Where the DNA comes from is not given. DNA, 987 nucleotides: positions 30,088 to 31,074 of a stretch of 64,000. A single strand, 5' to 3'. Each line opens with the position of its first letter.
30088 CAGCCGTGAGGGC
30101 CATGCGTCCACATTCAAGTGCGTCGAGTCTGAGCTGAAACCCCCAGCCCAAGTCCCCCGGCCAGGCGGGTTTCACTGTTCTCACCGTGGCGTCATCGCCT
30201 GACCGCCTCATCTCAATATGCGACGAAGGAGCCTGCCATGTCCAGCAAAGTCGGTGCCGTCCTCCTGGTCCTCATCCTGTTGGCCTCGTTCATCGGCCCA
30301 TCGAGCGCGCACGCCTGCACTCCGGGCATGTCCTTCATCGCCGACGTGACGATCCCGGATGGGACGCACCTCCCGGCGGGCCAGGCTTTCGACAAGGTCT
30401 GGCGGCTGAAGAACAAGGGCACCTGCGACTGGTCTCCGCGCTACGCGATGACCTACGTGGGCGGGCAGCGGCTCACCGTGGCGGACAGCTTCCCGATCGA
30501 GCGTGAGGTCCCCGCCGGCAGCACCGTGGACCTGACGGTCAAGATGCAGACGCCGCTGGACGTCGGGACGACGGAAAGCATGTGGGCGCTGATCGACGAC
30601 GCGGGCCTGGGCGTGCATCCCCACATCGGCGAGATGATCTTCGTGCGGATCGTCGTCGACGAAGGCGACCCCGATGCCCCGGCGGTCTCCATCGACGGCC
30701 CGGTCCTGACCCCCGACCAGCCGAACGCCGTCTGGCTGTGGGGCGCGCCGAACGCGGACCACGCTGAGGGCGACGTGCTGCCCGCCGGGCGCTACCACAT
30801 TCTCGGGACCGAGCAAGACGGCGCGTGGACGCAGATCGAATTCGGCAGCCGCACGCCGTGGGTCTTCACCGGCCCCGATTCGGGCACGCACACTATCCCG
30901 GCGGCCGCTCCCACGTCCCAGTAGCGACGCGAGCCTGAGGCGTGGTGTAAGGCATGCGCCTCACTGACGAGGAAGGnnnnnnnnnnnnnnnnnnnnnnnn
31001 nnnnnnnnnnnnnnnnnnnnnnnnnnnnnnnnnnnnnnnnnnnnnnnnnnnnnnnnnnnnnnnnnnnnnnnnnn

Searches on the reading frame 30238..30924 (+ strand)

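Call 40: search_protein_families(library=pfam, proteins=[window:30238-30924:+], max_evalue=0.001)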
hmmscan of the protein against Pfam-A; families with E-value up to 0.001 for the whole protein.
window:30238-30924:+ (228 aa): 1 family
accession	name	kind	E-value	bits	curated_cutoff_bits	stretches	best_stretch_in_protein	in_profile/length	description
PF16158.11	N_BRCA1_IG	-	8.9e-20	71.7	28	1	38-140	1-108/108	Ig-like domain from next to BRCA1 gene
